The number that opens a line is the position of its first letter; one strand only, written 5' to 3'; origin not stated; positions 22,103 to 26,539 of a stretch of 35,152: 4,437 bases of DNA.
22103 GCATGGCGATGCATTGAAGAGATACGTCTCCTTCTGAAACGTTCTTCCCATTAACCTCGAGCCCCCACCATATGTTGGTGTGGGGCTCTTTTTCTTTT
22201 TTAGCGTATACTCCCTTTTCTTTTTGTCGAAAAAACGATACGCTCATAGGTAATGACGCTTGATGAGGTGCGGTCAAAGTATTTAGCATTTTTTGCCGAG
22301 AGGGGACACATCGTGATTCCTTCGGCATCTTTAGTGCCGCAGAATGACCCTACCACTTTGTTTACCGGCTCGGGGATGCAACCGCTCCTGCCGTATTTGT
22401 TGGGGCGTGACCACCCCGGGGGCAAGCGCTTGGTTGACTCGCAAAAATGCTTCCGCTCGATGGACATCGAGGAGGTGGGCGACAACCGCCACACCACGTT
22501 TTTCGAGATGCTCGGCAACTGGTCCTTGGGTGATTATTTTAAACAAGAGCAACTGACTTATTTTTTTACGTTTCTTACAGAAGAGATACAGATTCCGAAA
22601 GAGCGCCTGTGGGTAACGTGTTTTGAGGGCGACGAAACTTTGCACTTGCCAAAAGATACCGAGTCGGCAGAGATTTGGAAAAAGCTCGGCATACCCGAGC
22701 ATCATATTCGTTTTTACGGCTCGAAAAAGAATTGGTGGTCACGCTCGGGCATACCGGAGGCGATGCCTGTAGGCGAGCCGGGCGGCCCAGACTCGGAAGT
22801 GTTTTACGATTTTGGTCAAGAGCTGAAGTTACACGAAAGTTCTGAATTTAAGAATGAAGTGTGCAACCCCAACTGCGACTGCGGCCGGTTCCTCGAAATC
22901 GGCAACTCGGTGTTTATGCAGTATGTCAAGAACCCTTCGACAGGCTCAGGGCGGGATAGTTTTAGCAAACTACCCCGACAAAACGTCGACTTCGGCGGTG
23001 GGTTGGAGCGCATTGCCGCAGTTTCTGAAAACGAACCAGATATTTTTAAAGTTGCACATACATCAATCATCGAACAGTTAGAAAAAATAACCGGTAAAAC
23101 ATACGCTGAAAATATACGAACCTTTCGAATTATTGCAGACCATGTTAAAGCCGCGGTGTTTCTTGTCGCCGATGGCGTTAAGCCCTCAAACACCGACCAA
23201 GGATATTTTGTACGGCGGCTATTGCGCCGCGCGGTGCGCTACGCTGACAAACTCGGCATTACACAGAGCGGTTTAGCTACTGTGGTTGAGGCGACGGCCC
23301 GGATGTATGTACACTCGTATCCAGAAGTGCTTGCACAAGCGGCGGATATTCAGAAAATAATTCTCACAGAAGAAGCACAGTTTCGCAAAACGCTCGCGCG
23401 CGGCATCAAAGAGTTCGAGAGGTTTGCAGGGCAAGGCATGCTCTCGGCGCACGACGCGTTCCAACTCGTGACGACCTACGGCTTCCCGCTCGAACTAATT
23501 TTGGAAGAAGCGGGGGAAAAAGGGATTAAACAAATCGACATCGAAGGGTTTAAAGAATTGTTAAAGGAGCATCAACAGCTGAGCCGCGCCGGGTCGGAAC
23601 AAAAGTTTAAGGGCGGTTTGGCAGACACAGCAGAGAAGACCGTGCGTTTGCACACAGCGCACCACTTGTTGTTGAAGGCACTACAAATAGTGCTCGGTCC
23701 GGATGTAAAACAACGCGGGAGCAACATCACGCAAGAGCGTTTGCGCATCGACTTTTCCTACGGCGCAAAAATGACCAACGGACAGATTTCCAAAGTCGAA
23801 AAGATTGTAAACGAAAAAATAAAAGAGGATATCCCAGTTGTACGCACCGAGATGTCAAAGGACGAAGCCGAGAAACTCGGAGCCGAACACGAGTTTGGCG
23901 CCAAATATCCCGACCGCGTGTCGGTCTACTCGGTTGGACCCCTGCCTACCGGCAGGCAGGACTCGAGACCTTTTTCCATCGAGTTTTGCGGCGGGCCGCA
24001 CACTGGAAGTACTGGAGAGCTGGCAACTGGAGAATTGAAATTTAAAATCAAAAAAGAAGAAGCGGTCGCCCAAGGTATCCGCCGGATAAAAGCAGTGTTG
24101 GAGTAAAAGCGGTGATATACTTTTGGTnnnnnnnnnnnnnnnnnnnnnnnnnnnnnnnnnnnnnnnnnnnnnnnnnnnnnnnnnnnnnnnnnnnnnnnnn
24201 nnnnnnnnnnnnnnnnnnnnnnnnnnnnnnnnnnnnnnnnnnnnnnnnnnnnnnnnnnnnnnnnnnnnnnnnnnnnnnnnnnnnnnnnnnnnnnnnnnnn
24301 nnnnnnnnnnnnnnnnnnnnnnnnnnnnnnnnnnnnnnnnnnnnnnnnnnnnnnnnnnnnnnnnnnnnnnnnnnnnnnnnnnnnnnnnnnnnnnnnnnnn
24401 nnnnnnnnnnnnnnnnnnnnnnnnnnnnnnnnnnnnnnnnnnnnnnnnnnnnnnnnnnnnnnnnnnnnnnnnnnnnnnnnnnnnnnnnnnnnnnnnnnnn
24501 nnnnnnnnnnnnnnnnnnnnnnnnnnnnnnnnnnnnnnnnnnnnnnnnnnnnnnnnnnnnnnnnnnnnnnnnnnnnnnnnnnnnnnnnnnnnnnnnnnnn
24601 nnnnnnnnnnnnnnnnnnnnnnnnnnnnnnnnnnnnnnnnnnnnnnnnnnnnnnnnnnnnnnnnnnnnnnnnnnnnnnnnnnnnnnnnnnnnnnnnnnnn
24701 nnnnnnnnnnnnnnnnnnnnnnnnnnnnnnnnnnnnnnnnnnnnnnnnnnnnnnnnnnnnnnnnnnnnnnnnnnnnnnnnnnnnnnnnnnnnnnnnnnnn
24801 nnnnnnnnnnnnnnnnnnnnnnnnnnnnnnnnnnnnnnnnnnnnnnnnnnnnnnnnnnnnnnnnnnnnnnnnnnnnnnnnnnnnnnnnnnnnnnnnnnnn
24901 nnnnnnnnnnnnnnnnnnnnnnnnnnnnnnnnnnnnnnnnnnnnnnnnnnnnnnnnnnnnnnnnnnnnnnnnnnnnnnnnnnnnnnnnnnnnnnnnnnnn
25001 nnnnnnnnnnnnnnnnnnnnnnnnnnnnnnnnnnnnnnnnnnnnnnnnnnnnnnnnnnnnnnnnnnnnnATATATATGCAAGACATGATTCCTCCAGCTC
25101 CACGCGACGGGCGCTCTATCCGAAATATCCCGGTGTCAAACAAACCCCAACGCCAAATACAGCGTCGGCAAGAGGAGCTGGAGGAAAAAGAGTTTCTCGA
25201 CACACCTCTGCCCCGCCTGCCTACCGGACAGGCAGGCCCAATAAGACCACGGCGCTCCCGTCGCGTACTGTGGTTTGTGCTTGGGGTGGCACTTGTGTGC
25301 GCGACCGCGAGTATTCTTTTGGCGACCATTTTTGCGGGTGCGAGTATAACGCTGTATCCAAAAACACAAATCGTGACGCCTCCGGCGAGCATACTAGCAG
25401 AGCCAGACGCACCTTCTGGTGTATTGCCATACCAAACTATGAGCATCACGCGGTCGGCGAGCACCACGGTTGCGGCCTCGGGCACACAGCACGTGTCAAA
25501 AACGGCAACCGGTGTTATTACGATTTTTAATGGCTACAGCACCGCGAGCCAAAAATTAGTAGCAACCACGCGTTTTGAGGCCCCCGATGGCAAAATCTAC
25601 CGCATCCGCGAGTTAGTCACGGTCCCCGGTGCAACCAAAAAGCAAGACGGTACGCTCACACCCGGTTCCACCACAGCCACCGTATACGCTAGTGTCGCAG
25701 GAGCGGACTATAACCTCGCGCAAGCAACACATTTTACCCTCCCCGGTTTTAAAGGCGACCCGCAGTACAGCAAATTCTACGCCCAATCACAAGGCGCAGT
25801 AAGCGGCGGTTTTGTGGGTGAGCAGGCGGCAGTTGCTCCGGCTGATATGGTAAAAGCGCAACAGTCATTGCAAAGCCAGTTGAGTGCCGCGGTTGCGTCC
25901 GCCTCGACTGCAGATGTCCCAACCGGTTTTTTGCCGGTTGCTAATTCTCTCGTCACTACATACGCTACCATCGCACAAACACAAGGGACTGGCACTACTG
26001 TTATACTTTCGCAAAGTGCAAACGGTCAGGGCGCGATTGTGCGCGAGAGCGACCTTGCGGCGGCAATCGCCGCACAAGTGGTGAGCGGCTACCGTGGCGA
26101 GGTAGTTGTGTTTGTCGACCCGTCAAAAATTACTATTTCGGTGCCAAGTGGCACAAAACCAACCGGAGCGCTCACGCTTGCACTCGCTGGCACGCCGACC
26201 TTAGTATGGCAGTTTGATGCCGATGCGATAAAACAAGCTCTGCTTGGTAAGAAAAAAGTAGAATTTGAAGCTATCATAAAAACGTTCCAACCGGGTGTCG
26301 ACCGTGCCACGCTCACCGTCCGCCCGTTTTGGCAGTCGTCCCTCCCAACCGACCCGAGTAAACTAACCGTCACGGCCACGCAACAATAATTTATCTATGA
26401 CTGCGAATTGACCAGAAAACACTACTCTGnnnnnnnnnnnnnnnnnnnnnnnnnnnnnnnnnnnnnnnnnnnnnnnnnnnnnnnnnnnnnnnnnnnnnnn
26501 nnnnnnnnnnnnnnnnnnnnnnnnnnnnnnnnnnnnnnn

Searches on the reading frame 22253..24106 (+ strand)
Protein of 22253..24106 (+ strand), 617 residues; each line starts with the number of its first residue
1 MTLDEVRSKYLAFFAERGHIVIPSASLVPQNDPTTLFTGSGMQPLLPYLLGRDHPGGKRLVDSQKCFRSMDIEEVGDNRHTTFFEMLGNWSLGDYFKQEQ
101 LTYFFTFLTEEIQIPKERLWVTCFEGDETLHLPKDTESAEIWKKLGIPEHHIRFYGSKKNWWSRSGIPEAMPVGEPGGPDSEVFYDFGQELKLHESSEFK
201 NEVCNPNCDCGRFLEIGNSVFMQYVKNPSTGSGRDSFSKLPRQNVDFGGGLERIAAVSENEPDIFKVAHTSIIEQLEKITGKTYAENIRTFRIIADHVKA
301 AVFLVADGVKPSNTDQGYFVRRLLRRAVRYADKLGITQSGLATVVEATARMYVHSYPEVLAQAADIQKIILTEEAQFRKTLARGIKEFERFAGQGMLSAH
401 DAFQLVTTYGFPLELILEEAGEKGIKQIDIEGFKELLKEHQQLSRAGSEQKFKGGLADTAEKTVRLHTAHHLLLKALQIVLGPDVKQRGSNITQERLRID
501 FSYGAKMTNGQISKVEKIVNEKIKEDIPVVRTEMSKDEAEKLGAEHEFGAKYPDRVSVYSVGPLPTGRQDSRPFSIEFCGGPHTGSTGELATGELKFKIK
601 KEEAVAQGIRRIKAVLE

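Call 12: search_protein_families(library=pfam, proteins=[window:22253-24106:+])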
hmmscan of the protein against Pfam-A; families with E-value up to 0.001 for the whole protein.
window:22253-24106:+ (617 aa): 2 families
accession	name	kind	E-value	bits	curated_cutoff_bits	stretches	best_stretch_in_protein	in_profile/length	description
PF01411.24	tRNA-synt_2c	-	2.4e-120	403.1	30.3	1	5-465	1-447/552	tRNA synthetases class II (A)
PF07973.19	tRNA_SAD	-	8.6e-10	38.9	24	1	556-612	1-43/44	Threonyl and Alanyl tRNA synthetase second additional domain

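Call 57: find_homologous_proteins(query=window:22253-24103:+, max_evalue=1e-50)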
Query window:22253-24103:+ (617 aa): 8000 proteins with E <= 1e-50 among 8000 candidates; the best 120 are listed.
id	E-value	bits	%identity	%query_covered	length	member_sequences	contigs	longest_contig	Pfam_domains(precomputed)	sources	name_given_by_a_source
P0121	0.0e+0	1410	100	100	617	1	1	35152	PF01411.25,PF07973.20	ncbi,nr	ncbi:MAG: alanine--tRNA ligase [bacterium]|nr:alanine--tRNA ligase [bacterium]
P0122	0.0e+0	1023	74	100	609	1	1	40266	PF01411.25,PF07973.20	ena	-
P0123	0.0e+0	1016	73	100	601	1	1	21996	PF01411.25,PF07973.20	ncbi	-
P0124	9.7e-297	1004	71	100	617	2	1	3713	PF01411.25,PF07973.20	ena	-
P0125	7.6e-295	997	73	100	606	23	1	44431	PF01411.25,PF07973.20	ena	-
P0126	1.0e-294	997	73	100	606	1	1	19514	PF01411.25,PF07973.20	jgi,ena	-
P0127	6.9e-294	994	72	100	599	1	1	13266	PF01411.25,PF07973.20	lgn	-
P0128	2.0e-291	986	71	100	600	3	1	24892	PF01411.25,PF07973.20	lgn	-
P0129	5.5e-291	984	72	100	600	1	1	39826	PF01411.25,PF07973.20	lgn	-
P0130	1.2e-290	983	71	100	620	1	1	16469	PF01411.25,PF07973.20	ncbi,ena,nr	ncbi:MAG: Alanine--tRNA ligase [Parcubacteria group bacterium Gr01-1014_56]|nr:MAG: Alanine--tRNA li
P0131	4.0e-290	982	73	100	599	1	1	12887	PF01411.25,PF07973.20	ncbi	-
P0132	7.4e-290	981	71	99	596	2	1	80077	PF01411.25,PF07973.20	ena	-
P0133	1.4e-289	980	70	100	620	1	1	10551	PF01411.25,PF07973.20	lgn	-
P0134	1.2e-288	977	72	100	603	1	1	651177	PF01411.25,PF07973.20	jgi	jgi:alanyl-tRNA synthetase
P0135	1.9e-288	976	72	100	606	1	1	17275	PF01411.25,PF07973.20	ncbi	-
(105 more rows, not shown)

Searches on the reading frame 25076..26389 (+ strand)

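Call 12: search_protein_families(library=pfam, proteins=[window:25076-26389:+])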
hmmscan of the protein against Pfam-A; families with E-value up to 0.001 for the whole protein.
window:25076-26389:+ (437 aa): 1 family
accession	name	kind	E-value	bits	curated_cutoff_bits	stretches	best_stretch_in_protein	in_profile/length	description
PF21110.3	GlxA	-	1.9e-05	25.7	27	1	144-230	2-95/105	GlxA beta barrel domain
